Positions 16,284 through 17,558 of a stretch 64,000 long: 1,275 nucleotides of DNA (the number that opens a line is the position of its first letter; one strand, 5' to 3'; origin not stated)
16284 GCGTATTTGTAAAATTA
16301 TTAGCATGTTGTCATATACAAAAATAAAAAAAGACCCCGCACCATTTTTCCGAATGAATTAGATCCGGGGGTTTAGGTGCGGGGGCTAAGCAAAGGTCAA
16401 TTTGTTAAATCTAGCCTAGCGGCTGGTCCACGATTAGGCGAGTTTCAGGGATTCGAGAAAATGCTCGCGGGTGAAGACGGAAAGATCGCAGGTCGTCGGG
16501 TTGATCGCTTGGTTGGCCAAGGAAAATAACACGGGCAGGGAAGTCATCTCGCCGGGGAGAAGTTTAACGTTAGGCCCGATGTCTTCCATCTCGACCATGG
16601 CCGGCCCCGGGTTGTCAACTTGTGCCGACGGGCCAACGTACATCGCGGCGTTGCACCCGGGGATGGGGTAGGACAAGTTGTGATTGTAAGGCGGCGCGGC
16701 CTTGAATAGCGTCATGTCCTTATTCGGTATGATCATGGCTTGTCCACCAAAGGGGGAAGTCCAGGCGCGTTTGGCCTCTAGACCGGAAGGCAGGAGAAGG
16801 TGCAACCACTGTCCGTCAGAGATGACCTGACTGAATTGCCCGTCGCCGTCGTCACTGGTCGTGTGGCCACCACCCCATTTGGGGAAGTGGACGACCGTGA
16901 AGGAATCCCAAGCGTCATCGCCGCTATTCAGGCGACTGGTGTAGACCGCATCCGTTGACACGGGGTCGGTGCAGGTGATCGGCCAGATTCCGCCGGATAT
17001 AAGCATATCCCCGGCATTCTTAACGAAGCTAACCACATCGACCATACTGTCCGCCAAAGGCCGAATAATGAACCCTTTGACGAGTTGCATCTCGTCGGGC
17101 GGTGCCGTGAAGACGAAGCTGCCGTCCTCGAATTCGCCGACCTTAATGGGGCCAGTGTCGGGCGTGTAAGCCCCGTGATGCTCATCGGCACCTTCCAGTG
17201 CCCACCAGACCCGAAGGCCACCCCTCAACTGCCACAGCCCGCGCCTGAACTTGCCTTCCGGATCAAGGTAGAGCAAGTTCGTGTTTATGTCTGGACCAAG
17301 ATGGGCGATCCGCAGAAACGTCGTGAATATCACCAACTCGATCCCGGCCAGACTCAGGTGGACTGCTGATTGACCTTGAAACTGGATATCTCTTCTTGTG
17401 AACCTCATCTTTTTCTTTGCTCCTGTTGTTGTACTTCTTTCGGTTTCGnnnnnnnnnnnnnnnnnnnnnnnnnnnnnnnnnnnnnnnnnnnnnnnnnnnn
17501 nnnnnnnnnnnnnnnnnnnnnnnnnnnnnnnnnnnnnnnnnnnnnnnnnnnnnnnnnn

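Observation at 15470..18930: Island C: tandemly duplicated DUF1858 redox-disulfide genes next to an L-fucose-isomerase-like operon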

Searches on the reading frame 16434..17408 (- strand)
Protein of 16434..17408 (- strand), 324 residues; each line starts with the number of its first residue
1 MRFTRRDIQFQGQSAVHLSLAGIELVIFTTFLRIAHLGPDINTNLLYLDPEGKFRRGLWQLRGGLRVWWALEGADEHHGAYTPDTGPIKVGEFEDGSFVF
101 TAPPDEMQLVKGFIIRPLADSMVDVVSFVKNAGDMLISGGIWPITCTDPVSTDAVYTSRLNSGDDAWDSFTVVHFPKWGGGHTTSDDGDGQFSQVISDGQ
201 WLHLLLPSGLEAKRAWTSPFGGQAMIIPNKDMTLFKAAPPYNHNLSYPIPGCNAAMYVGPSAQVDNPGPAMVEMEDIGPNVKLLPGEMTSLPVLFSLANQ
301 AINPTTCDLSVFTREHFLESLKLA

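Call 3: search_protein_families(library=pfam, proteins=[window:16434-17408:-], max_evalue=1)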
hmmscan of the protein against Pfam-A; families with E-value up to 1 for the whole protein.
window:16434-17408:- (324 aa): 0 families

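Call 8: search_protein_families(library=ncbifam, proteins=[window:16434-17408:-], max_evalue=1)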
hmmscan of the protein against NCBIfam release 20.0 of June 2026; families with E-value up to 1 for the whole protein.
window:16434-17408:- (324 aa): 1 family
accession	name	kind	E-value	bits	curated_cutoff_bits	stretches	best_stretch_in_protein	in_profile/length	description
NF052227.1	TTE1925Mutarot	equivalog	7.9e-07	28.5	550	1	8-149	6-149/298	TTE1925 family mutarotase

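Call 11: find_encoding_contigs(protein=window:16434-17408:-, flank=10000, max_places=6)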
Protein window:16434-17408:- (324 aa): 1 contig read that carries it; 1 place shown.
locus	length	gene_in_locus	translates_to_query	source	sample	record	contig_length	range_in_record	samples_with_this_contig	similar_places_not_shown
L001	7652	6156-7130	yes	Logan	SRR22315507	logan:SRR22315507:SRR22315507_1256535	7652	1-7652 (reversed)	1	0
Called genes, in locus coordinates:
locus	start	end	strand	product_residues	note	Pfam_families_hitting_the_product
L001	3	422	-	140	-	?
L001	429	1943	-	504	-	PF02874:ATP-synt_ab_N, PF00006:ATP-synt_ab, PF00306:ATP-synt_ab_C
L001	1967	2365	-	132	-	PF00213:OSCP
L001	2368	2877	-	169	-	PF00430:ATP-synt_B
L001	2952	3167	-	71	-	PF00137:ATP-synt_C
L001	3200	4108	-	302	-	PF00119:ATP-synt_A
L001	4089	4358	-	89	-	-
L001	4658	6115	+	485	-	PF02952:Fucose_iso_C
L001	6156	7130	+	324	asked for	-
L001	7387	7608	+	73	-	PF08984:DUF1858 (weak)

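Call 13: search_solved_structures(query=window:16434-17408:-, max_evalue=10, show_alignments=2)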
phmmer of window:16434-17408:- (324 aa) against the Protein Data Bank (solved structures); distinct sequences matched with E-value up to 10: 2.
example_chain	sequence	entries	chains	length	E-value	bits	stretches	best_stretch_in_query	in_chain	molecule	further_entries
3fs5_A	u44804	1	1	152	0.58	12.3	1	36-84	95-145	Uncharacterized protein YGR203W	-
3f4a_A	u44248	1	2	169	0.83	11.8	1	36-84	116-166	Uncharacterized protein YGR203W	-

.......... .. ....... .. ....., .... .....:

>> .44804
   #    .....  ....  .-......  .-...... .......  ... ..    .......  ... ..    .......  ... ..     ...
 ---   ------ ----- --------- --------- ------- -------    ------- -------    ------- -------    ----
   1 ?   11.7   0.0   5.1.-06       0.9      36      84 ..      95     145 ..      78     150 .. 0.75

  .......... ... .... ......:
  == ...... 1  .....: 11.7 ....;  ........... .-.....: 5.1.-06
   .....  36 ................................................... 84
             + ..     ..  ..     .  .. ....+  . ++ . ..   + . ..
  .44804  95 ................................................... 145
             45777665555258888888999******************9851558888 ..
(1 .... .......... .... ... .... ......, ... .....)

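Call 16: find_homologous_proteins(query=window:16434-17408:-, max_evalue=0.001)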
Query window:16434-17408:- (324 aa): 16 proteins with E <= 0.001 among 1091 candidates.
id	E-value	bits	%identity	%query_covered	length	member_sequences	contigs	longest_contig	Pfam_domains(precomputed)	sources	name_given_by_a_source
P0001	2.2e-223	758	100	100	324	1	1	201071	-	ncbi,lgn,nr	ncbi:MAG: hypothetical protein PHW95_02390 [Patescibacteria group bacterium]|nr:hypothetical protein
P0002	1.1e-155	536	71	99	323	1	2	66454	-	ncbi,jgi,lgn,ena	ncbi:MAG: hypothetical protein WC768_03910 [Patescibacteria group bacterium]|jgi:hypothetical protei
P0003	1.0e-146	506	67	99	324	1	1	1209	-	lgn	-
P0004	8.6e-138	477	64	99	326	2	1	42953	-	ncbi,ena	ncbi:MAG: hypothetical protein WCW26_00920 [Candidatus Buchananbacteria bacterium]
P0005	2.3e-110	387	57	99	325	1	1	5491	-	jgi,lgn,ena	-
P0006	1.9e-42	164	41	81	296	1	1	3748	-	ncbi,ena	-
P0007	3.5e-39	153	40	87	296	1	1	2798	-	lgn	-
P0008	3.2e-37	146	37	91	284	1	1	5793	-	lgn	-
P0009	1.8e-36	144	38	93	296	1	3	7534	-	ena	-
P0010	5.8e-36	142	38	91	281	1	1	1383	-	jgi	jgi:hypothetical protein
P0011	2.5e-35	140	36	92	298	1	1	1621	-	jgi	jgi:hypothetical protein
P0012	8.6e-34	135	38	88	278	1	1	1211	-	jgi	jgi:hypothetical protein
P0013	1.5e-31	128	38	87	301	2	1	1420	-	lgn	-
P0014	9.8e-30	122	34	87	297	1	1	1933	-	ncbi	-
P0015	5.4e-26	109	33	90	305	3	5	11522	-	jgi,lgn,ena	-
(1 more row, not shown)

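Call 17: find_encoding_contigs(protein=P0002, flank=8000, max_places=3)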
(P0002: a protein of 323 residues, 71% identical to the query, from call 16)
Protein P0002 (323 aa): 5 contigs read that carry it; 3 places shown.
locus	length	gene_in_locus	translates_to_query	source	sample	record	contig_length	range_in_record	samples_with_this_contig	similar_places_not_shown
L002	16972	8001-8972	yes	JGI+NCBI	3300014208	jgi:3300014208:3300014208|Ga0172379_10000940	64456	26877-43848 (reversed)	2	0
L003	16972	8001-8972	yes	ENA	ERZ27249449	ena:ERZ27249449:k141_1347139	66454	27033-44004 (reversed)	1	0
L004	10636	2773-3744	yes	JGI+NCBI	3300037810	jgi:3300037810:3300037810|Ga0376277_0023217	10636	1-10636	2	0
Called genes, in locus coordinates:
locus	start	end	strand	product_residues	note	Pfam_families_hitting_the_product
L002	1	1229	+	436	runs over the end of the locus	PF00270:DEAD, PF04851:ResIII (weak), PF00271:Helicase_C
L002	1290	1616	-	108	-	-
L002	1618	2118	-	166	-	PF00173:Cyt-b5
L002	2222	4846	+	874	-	PF00690:Cation_ATPase_N, PF00122:E1-E2_ATPase, PF00702:Hydrolase, PF13246:Cation_ATPase, PF00689:Cation_ATPase_C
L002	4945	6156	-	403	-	PF00909:Ammonium_transp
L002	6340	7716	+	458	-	PF07690:MFS_1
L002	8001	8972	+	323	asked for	-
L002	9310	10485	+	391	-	PF13439:Glyco_transf_4, PF13579:Glyco_trans_4_4 (weak), PF00534:Glycos_transf_1, PF13692:Glyco_trans_1_4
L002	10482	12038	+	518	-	PF01676:Metalloenzyme, PF06415:iPGM_N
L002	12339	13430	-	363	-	PF00437:T2SSE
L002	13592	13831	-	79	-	-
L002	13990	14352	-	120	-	PF00072:Response_reg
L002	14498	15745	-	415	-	PF00579:tRNA-synt_1b, PF22421:SYY_C-terminal, PF01479:S4 (weak)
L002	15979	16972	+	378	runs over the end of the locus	PF01368:DHH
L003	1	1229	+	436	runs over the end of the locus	PF00270:DEAD, PF04851:ResIII (weak), PF00271:Helicase_C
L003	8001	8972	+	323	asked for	-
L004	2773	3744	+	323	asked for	-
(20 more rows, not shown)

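Call 18: find_encoding_contigs(protein=P0004, flank=8000, max_places=3)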
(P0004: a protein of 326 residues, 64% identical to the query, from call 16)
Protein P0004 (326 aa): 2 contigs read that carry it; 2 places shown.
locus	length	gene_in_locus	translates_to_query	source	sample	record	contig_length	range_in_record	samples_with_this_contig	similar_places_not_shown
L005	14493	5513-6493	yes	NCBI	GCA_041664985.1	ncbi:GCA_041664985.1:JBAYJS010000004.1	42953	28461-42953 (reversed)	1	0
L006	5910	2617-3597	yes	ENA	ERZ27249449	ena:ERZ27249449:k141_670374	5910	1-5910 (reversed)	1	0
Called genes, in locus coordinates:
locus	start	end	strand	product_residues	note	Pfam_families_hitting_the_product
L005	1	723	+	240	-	PF25989:YknX_C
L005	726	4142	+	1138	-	PF00873:ACR_tran, PF00403:HMA (faint), PF00873:ACR_tran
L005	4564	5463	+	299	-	-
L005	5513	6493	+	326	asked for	-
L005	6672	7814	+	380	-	PF13439:Glyco_transf_4, PF20706:GT4-conflict (weak), PF00534:Glycos_transf_1, PF13692:Glyco_trans_1_4, PF13524:Glyco_trans_1_2 (weak)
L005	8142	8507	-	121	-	PF00072:Response_reg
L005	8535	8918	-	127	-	PF05635:23S_rRNA_IVP, PF22296:bAvd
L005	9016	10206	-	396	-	PF00579:tRNA-synt_1b, PF22421:SYY_C-terminal, PF01479:S4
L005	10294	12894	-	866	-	PF00133:tRNA-synt_1, PF09334:tRNA-synt_1g, PF13603:tRNA-synt_1_2 (faint), PF00133:tRNA-synt_1, PF08264:Anticodon_1, PF10458:Val_tRNA-synt_C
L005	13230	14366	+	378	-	PF01368:DHH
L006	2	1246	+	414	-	?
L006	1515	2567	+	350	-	-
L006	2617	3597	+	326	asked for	-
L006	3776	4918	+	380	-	PF13439:Glyco_transf_4, PF20706:GT4-conflict (weak), PF00534:Glycos_transf_1, PF13692:Glyco_trans_1_4, PF13524:Glyco_trans_1_2 (weak)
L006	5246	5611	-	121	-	PF00072:Response_reg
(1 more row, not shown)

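Call 19: find_encoding_contigs(protein=P0015, flank=8000, max_places=3)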
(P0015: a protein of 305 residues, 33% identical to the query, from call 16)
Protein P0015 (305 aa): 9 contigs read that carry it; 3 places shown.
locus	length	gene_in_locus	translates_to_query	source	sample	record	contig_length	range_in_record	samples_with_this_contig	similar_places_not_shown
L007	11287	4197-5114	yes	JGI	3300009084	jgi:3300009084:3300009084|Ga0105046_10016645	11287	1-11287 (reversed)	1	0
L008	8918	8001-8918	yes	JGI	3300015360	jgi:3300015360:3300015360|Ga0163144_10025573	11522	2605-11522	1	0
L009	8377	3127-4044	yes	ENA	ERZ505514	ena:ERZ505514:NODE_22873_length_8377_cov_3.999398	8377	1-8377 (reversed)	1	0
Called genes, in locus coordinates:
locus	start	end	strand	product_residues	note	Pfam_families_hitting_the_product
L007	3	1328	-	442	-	?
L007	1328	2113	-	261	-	PF00106:adh_short, PF08659:KR (weak), PF13561:adh_short_C2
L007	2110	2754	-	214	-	PF01081:Aldolase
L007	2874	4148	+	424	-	-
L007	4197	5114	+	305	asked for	-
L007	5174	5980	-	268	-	PF02311:AraC_binding (weak), PF12833:HTH_18, PF00165:HTH_AraC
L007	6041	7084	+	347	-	PF01113:DapB_N (faint), PF01408:GFO_IDH_MocA, PF03435:Sacchrp_dh_NADP (weak), PF03447:NAD_binding_3, PF22725:GFO_IDH_MocA_C3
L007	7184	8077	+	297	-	PF01261:AP_endonuc_2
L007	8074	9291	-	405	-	PF01408:GFO_IDH_MocA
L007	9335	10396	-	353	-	-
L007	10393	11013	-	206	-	PF00595:PDZ (weak), PF13180:PDZ_2, PF17820:PDZ_6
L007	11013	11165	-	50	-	-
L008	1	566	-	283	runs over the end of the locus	PF10108:DNA_pol_B_exo2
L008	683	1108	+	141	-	-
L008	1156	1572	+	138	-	PF00293:NUDIX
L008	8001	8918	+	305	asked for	?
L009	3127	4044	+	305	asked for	-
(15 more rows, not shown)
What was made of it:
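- A distant homologue lies in a KDPG-aldolase/SDR/AraC sugar cluster (call 19).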

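Call 36: predict_structure(alignment_id=A2)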
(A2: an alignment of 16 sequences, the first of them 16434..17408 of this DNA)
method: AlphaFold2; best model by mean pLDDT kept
length: 324 residues; sequences in the alignment: 16
mean_pLDDT: 88.7   pTM: 0.90
mean pLDDT of the five models: 88.7, 88.4, 87.0, 86.3, 82.9
residues with pLDDT >= 90: 212; 70-90: 88; 50-70: 22; < 50: 2
segments of 3 or more residues with pLDDT < 50: none
pLDDT, mean of each block of 10 residues (from residue 1): 96 96 97 96 92 78 91 77 84 97 93 97 98 95 91 87 85 76 56 88 88 91 94 95 94 91 63 95 98 96 87 87 68
secondary structure, 60 per line:
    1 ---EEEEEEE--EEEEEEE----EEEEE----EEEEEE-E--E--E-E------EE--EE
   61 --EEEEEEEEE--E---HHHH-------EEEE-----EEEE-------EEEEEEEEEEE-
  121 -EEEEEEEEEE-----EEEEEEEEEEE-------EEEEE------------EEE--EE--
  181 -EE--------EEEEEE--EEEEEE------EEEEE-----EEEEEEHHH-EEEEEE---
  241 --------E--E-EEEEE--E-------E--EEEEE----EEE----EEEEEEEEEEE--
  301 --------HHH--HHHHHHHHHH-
elements in order: E4-10 E13-19 E24-28 E33-38 E63-71 H78-81 E89-92 E98-101 E109-119 E122-131 E137-147 E155-159 E172-174 E192-197 E200-205 E212-216 E222-227 E232-237 E254-258 E272-276 E281-283 E288-298 H314-323
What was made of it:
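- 16434..17408 (-): 324-aa protein with a galactose-mutarotase-like beta-sandwich fold, a distant relative of the TTE1925-family mutarotases. GenBank MDD2807344, hypothetical. AF2 pLDDT 88.7 (call 36).
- On Aldose 1-epimerase / galactose mutarotase (PF01263): The model has pLDDT 88.7 (call 36).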

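Call 39: fold_search(model_id=the predicted structure, library=pdb)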
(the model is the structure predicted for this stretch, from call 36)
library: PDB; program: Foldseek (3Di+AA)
matches with E <= 10: 1075; with E <= 0.001: 104
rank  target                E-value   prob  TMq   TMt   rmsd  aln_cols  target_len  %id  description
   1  3mwx_A                1.4e-09  1.00  0.55  0.56   6.8       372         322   10  Crystal structure of a putative galactose mutarotase (BSU18360) from BACILLUS SUBTILIS at 1.45 A resolution (released 2010-07-07)
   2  2htb_A                1.5e-09  1.00  0.52  0.56   6.9       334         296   13  Crystal Structure of a putative mutarotase (YeaD) from Salmonella typhimurium in monoclinic form (released 2007-01-23)
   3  4bze_B                1.9e-09  1.00  0.53  0.53   7.6       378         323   10  Crystal structure of galactose mutarotase GalM from Bacillus subtilis (released 2014-08-13)
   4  3nre_A                2.5e-09  1.00  0.58  0.63   5.7       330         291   13  Crystal structure of a Putative aldose 1-epimerase (b2544) from ESCHERICHIA COLI K12 at 1.59 A resolution (released 2010-09-15)
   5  3q1n                  3.9e-09  1.00  0.53  0.57   6.5       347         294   12  Crystal structure of a galactose mutarotase-like protein (LSEI_2598) from Lactobacillus casei ATCC 334 at 1.61 A resolut (released 2011-01-19)
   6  5cd6_A                7.8e-09  1.00  0.58  0.35   5.5       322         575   13  Crystal structure of a TPR-domain containing protein (BDI_1685) from Parabacteroides distasonis ATCC 8503 at 2.26 A re (released 2015-07-29)
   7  2htb_C                1.5e-08  1.00  0.52  0.56   7.0       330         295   13  Crystal Structure of a putative mutarotase (YeaD) from Salmonella typhimurium in monoclinic form (released 2007-01-23)
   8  2hta_A                1.8e-08  1.00  0.50  0.54   7.3       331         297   13  Crystal Structure of a putative mutarotase (YeaD) from Salmonella typhimurium in orthorhombic form (released 2007-01-23)
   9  2cir                  4.7e-08  1.00  0.54  0.59   5.9       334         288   11  Structure-based functional annotation: Yeast ymr099c codes for a D- hexose-6-phosphate mutarotase. Complex with glucose- (released 2006-07-12)
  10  2ciq                  6.7e-08  1.00  0.54  0.60   5.9       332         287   11  Structure-based functional annotation: Yeast ymr099c codes for a D- hexose-6-phosphate mutarotase. (released 2006-07-11)
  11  9grx_2                9.2e-08  1.00  0.53  0.57   6.2       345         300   11  NDH-PSI-LHCI supercomplex from S. oleracea (released 2025-02-12)
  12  1jov                  9.2e-08  1.00  0.50  0.59   8.1       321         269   12  Crystal Structure Analysis of HI1317 (released 2003-06-24)
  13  7wff_b                1.2e-07  1.00  0.54  0.57   6.4       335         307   12  Subcomplexes B,M and L in the Cylic electron transfer supercomplex NDH-PSI from Arabidopsis (released 2022-03-16)
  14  3blc_A                1.3e-07  1.00  0.46  0.51   9.9       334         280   12  Crystal structure of the periplasmic domain of the Escherichia Coli YIDC (released 2007-12-25)
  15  3wvf_B                1.5e-07  1.00  0.38  0.29  12.1       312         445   10  Crystal structure of YidC from Escherichia coli (released 2014-12-17)
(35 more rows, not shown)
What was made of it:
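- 16434..17408 (-): Foldseek hits mutarotases at E 1e-9, TM 0.52-0.58 (call 39).
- On Aldose 1-epimerase / galactose mutarotase (PF01263): Top Foldseek hits are 3MWX, 2HTB, 4BZE, 3NRE and 2CIR at E 1e-9 to 1e-7, TM 0.50-0.58 (call 39).
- The same fold occurs as non-catalytic domains of YidC, phosphorylases and glycosidases (call 39). The top fold matches are stand-alone mutarotases (call 39).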

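Call 79: search_solved_structures(query=A2, max_evalue=10, show_alignments=3)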
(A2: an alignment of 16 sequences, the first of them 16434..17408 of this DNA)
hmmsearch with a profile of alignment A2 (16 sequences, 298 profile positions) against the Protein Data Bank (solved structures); distinct sequences matched with E-value up to 10: 0.
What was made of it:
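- On Aldose 1-epimerase / galactose mutarotase (PF01263): No PDB hit with the family profile (call 79).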

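Call 80: search_protein_families(library=ncbifam, alignment_id=A2, max_evalue=0.01)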
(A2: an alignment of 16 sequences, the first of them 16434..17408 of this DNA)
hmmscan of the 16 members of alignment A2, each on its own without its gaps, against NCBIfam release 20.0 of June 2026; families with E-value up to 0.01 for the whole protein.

A. member 1, window:16434-17408:- (324 aa): 1 family
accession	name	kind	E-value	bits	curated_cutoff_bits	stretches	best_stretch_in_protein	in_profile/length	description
NF052227.1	TTE1925Mutarot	equivalog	7.9e-07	28.5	550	1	8-149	6-149/298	TTE1925 family mutarotase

B. families by the number of members that match (of 16 scanned): 1 family
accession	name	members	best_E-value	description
NF052227.1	TTE1925Mutarot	16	2.5e-24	TTE1925 family mutarotase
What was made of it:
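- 16434..17408 (-): NF052227 is hit by all 16 family members, best E 2.5e-24 (call 80).
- On TTE1925 family mutarotase (NF052227): All 16 homologues hit the model, best E 2.5e-24 (call 80).
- It has a mutarotase fold (calls 36, 39), and all 16 known homologues hit NF052227 (call 80). Every family member hits the TTE1925 mutarotase model (call 80).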

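Call 81: search_protein_families(library=pfam, alignment_id=A2, max_evalue=0.1)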
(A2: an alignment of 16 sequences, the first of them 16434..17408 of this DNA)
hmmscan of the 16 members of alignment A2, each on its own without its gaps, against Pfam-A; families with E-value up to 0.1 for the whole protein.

A. member 1, window:16434-17408:- (324 aa): 0 families

B. families by the number of members that match (of 16 scanned): 2 families
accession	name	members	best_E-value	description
PF14315.11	DUF4380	4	0.0037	Domain of unknown function (DUF4380)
PF20583.3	DUF6786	2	0.077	Family of unknown function (DUF6786)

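Call 82: search_protein_families(library=pfam, proteins=[L005:4411-5463:+, L007:2874-4148:+], max_evalue=1)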
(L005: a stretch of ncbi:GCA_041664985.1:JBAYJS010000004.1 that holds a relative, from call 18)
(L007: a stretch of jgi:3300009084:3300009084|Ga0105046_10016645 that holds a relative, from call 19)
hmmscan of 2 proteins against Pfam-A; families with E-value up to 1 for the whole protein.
L005:4411-5463:+ (350 aa): 0 families

L007:2874-4148:+ (424 aa): 1 family
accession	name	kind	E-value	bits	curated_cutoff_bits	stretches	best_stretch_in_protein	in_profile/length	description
PF13782.11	SpoVAB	-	0.047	14.4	25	1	12-58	49-93/109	Stage V sporulation protein AB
